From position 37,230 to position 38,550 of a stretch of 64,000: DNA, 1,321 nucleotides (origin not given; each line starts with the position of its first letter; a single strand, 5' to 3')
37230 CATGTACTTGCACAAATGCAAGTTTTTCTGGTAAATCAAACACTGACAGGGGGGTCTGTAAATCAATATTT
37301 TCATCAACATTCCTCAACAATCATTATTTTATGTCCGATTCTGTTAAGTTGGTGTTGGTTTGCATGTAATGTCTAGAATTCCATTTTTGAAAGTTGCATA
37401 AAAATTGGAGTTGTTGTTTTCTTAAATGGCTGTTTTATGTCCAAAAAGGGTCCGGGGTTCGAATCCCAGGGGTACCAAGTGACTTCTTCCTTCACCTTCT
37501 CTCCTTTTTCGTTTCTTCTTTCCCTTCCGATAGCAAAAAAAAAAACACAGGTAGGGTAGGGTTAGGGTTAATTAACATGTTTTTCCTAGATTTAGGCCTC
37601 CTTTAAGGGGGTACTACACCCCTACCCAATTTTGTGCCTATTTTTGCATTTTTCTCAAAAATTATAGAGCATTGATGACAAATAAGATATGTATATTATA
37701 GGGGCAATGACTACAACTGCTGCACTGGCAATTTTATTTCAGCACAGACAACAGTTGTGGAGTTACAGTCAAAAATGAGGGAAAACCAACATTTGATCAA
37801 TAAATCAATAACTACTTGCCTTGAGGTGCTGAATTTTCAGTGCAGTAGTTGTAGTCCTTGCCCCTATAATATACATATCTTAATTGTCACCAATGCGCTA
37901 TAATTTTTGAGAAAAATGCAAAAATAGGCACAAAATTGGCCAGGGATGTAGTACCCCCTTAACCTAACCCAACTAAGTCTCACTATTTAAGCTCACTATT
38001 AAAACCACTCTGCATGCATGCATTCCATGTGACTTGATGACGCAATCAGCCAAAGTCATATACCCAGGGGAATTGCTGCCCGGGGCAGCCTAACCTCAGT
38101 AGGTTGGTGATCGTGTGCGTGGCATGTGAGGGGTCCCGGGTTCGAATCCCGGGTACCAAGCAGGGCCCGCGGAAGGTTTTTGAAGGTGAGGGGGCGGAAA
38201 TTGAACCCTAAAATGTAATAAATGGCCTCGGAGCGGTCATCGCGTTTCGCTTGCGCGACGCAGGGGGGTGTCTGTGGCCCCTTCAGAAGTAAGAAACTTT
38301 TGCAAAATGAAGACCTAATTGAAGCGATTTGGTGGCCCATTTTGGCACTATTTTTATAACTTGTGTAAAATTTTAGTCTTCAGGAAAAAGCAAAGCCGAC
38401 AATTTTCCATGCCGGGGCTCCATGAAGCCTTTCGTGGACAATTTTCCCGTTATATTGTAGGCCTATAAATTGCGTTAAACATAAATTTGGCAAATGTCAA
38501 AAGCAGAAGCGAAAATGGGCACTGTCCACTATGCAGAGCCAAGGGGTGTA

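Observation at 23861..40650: Complete SERBP1/HABP4 (hyaluronan/mRNA-binding, PAI-RBP1) family gene model on the minus strand, five phase-compatible exons over 16.8 kb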

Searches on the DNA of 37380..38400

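Call 46: search_rna_families(source=window, start=37380, end=38400, threshold=evalue, max_evalue=10, show_alignments=2)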
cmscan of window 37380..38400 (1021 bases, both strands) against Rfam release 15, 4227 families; matches with E-value up to 10: 10.
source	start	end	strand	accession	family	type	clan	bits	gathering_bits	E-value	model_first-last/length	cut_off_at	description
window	37579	37980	-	RF00885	MIR821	Gene; miRNA;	-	107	249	1.5e-20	1-275/275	no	MIR821 microRNA precursor family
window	37509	37693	+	RF03926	MIR1435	Gene; miRNA;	-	18.6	94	8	1-186/186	no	MIR1435 microRNA precursor family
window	37615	37727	-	RF00114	S15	Cis-reg; leader;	CL00121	18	39.5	0.16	1-117/117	no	Ribosomal S15 leader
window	37403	37446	+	RF00361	snoZ119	Gene; snRNA; snoRNA; CD-box;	-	17.8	70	4.3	1-98/98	no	Small nucleolar RNA Z119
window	37675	37891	+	RF04150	MIR2655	Gene; miRNA;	-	16.7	122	6.7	1-267/267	no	MIR2655 microRNA precursor family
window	38106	38157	+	RF01684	mascRNA-menRNA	Gene;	-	15.2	42.5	6.1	1-56/56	no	MALAT1-associated small cytoplasmic RNA/MEN beta RNA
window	37707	37750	-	RF01423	snoR117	Gene; snRNA; snoRNA; CD-box;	-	14.5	42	7.9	1-80/80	no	small nucleolar RNA snoR117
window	37835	37950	+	RF00114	S15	Cis-reg; leader;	CL00121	13.4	39.5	3.1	1-117/117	no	Ribosomal S15 leader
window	37513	37614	+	RF02594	NsiR9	Gene; sRNA;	-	12.6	90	9.5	1-123/123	no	Nitrogen stress-induced RNA 9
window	38133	38154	+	RF01789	EBER1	Gene; sRNA;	-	12.5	50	7.9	61-82/166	no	Epstein-Barr virus EBER1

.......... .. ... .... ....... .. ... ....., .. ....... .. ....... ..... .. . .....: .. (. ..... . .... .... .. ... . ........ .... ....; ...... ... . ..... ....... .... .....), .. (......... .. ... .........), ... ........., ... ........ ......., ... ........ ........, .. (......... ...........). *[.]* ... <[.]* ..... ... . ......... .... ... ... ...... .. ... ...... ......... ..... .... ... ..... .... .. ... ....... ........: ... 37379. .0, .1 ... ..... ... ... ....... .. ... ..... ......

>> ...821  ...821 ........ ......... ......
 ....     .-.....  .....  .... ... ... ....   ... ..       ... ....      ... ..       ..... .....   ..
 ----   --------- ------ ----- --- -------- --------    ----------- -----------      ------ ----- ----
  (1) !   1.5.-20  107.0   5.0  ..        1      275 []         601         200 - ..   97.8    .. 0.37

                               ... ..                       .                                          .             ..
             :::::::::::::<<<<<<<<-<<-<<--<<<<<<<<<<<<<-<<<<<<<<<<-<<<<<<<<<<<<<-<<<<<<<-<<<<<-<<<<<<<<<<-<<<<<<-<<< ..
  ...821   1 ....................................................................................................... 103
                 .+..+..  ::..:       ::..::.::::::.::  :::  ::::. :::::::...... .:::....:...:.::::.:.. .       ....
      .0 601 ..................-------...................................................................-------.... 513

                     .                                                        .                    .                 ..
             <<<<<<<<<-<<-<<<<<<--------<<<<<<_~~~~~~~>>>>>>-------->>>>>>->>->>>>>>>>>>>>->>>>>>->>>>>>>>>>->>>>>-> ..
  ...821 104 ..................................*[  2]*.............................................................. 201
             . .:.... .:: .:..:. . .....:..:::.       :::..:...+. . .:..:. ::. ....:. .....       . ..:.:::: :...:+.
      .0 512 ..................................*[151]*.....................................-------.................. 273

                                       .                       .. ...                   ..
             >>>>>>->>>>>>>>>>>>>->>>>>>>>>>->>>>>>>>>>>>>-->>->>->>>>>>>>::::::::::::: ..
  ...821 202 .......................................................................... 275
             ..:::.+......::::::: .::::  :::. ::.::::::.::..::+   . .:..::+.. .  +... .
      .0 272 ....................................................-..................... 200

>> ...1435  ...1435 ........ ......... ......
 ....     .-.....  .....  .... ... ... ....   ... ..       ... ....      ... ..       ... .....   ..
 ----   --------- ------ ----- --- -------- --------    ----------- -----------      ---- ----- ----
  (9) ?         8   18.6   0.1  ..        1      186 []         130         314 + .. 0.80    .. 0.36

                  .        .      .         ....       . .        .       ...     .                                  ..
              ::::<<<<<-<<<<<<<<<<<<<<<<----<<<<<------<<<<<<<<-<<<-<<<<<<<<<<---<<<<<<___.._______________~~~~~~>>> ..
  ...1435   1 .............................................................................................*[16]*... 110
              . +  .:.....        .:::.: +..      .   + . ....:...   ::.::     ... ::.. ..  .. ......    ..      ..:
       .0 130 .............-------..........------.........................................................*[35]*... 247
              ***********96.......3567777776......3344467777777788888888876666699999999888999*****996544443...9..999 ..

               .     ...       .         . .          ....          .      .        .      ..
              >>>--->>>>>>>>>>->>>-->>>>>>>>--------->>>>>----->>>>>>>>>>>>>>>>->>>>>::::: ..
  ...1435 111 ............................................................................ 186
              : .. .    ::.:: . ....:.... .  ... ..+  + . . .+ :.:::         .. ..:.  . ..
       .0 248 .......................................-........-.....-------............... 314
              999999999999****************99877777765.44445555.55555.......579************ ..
